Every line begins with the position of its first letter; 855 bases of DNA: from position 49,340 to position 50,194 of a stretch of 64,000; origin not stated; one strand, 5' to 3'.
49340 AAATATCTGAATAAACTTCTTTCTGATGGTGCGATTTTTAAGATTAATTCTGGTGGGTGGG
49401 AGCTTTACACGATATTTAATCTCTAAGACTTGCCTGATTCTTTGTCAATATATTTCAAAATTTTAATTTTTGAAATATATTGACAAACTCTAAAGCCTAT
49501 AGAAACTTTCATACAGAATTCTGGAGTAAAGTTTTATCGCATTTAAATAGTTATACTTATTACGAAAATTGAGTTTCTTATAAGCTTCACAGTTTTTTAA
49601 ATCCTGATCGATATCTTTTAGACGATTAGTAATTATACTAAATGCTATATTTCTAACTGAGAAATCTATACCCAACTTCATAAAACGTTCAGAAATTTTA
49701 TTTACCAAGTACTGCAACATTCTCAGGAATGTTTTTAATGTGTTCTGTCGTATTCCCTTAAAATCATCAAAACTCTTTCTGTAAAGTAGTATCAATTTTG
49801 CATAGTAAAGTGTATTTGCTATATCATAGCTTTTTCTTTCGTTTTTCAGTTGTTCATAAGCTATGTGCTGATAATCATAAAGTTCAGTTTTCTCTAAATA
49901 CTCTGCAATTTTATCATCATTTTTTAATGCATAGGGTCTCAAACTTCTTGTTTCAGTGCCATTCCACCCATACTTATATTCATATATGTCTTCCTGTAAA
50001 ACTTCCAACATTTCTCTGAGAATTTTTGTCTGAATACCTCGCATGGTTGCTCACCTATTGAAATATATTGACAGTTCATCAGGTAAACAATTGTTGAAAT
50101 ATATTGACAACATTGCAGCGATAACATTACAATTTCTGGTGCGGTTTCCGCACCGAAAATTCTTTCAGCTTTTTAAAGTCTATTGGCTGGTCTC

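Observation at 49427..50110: Oppositely oriented 184-aa gene bracketed by four copies of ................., one pair forming a perfect 19-bp-arm palindrome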

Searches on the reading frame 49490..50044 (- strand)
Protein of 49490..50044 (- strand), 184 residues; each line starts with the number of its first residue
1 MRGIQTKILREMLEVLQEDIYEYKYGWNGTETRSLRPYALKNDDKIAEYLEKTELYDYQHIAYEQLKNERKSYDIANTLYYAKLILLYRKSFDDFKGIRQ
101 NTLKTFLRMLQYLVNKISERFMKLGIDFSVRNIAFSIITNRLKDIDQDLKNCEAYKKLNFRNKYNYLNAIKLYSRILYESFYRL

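Call 8: search_protein_families(library=pfam, proteins=[window:49490-50044:-], max_evalue=0.1)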
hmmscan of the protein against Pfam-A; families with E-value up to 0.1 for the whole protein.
window:49490-50044:- (184 aa): 1 family
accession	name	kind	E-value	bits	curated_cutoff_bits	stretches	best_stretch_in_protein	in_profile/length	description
PF10826.14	DUF2551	-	0.025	15.2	23.4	1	94-134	8-47/83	Protein of unknown function (DUF2551)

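Call 9: search_protein_families(library=phrogs, proteins=[window:49490-50044:-], max_evalue=0.1)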
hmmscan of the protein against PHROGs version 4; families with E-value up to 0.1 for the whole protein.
window:49490-50044:- (184 aa): 2 families
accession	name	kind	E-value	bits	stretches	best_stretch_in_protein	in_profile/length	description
phrog_119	-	DNA, RNA and nucleotide metabolism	0.0064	16.3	1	101-157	32-87/443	HNH endonuclease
phrog_20853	-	unknown function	0.036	15.3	1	114-169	28-85/107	-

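Call 10: search_protein_families(library=padloc, proteins=[window:49490-50044:-], max_evalue=1)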
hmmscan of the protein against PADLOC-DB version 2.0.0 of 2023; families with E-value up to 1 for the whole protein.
window:49490-50044:- (184 aa): 0 families

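Call 11: find_homologous_proteins(query=window:49490-50044:-, max_evalue=0.01)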
Query window:49490-50044:- (184 aa): 1 proteins with E <= 0.01 among 29 candidates.
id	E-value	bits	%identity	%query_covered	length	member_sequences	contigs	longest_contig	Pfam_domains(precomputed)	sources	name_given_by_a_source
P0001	9.6e-113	392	100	100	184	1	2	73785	-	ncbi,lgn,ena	-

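Call 12: search_dna_similar(query=window:49490-50044:-, collection=phages, mode=protein, max_evalue=1)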
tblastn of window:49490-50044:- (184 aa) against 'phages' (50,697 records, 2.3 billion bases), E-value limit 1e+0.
No match.

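Call 13: find_encoding_contigs(protein=P0001, flank=10000, max_places=6)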
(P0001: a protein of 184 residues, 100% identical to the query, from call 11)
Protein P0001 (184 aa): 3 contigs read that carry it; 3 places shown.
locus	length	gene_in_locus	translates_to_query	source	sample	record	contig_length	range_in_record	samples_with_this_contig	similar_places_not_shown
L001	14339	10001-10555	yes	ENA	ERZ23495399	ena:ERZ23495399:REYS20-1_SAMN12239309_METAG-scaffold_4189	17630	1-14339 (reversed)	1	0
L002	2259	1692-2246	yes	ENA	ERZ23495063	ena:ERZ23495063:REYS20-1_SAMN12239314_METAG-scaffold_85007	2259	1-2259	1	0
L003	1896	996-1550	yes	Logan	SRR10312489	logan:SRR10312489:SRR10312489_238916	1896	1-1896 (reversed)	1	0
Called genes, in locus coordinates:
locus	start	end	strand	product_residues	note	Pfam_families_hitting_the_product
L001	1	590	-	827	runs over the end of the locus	PF24032:YQBQ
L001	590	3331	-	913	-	PF10145:PhageMin_Tail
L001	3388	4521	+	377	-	-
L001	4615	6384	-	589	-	-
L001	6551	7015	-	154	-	-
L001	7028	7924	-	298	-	PF18906:Phage_tube_2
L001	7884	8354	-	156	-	-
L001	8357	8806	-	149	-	-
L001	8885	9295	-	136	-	-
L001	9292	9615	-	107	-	-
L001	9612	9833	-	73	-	-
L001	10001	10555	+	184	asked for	-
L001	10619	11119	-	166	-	-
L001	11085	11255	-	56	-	-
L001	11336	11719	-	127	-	-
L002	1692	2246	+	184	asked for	-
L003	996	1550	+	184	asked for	-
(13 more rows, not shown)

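Call 31: predict_structure(protein=window:49490-50044:-)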
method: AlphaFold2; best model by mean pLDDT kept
length: 184 residues; sequences in the alignment: 1
mean_pLDDT: 49.2   pTM: 0.42
mean pLDDT of the five models: 49.2, 41.0, 39.7, 39.6, 36.5
residues with pLDDT >= 90: 0; 70-90: 12; 50-70: 72; < 50: 100
segments of 3 or more residues with pLDDT < 50: 1-79, 81-100
pLDDT, mean of each block of 10 residues (from residue 1): 30 35 32 28 34 38 41 45 46 43 56 61 59 60 66 69 71 68 56
secondary structure, 60 per line:
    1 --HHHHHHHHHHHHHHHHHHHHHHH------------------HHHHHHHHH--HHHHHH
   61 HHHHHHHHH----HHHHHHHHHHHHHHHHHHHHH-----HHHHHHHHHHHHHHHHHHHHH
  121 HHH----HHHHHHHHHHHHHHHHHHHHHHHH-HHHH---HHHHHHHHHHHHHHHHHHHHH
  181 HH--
elements in order: H3-25 H44-52 H55-69 H74-94 H100-123 H128-151 H153-156 H160-182

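Call 36: search_protein_representatives(protein=window:49490-50044:-)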
Query: 184 residues. Proteins with E-value up to 0.001 (for the whole library): 3; up to 1e-10: 2; up to 1e-30: 1. The best 3 are listed.
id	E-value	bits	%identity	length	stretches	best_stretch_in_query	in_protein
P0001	3.1e-113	392.1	100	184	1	1-184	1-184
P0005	5.8e-15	72.2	24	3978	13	88-138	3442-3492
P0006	1.3e-04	38.5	25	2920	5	89-138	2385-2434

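Call 54: search_protein_families(library=ncbifam, proteins=[window:49490-50044:-], max_evalue=0.5)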
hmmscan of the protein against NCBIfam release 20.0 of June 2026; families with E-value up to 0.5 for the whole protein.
window:49490-50044:- (184 aa): 0 families

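Call 55: search_solved_structures(query=window:49490-50044:-, max_evalue=10)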
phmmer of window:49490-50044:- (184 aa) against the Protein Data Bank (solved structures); distinct sequences matched with E-value up to 10: 0.

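Call 59: fold_search(model_id=the predicted structure, library=pdb)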
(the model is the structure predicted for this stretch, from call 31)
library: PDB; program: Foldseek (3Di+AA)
matches with E <= 10: 191; with E <= 0.001: 0
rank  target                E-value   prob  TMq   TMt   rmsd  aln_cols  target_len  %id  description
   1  9a2d_F                2.9e-01  0.11  0.17  0.04  16.9       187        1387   14  Modeling of the ciliary Intraflagellar transport-A complex (released 2024-05-10)
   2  5j5k                  8.7e-01  0.51  0.37  0.43   5.4       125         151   11  CRYSTAL STRUCTURE OF AFMP4P IN COMPLEX WITH PALMITIC ACID (released 2017-04-05)
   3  6zfd_A                8.7e-01  0.11  0.20  0.16  15.1       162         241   15  14-3-3 zeta bound to the phosphorylated 18E6 C-terminus (released 2021-02-17)
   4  8e0m_J                9.7e-01  0.35  0.36  0.39   9.3       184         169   16  Homotrimeric variant of tcTRP9, BGL15 (released 2023-04-12)
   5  5k7v_A                1.5e+00  0.63  0.46  0.32   5.4       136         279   13  Computational Design of Self-Assembling Cyclic Protein Homooligomers (released 2017-04-12)
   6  8c2g_A                1.5e+00  0.08  0.19  0.17  15.0       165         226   14  14-3-3 sigma with Pin1 binding site pS72 and covalently bound CV1040 (released 2023-06-14)
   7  5ctr_B                1.5e+00  0.05  0.18  0.12  17.5       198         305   13  Crystal structure of human SART3 HAT-C domain-human USP4 DUSP-UBL domain complex (released 2016-04-27)
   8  8qup                  1.6e+00  0.08  0.19  0.25   9.3       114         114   13  G-CSFR inhibitor Bop1 (released 2024-10-23)
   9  6f08_J                1.6e+00  0.06  0.18  0.16  14.3       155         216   16  14-3-3 zeta in complex with the human Son of sevenless homolog 1 (SOS1) (released 2018-02-14)
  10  8e12_B                1.7e+00  0.30  0.40  0.44   8.9       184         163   16  Homotrimeric variant of tcTRP9, BGL14 (released 2023-04-12)
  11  6r2g_A                1.7e+00  0.09  0.22  0.25  22.4       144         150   11  Crystal structure of a single-chain protein mimetic of the gp41 NHR trimer in complex with the synthetic CHR peptide C (released 2019-07-10)
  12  9efq_D                1.7e+00  0.06  0.18  0.10  17.2       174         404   16  Cryo-EM structure of COP9 signalosome precatalytic state with neddylated cullin-2 (released 2025-12-03)
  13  4oyd_B                2.0e+00  0.20  0.27  0.40   9.9       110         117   11  Crystal structure of a computationally designed inhibitor of an Epstein-Barr viral Bcl-2 protein (released 2014-07-09)
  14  6vud_B                2.0e+00  0.10  0.18  0.18  16.5        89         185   12  Crystal structure of a ribosome recycling factor from Ehrlichia chaffeensis (released 2020-03-18)
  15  5cwb                  2.0e+00  0.08  0.23  0.22  13.8       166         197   11  Crystal structure of de novo designed helical repeat protein DHR4 (released 2015-12-16)
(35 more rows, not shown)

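Call 72: search_dna_similar(query=window:49490-50044:-, collection=plasmids, mode=protein, max_evalue=1, max_rows=8)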
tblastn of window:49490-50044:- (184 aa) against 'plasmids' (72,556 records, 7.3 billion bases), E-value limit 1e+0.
No match.
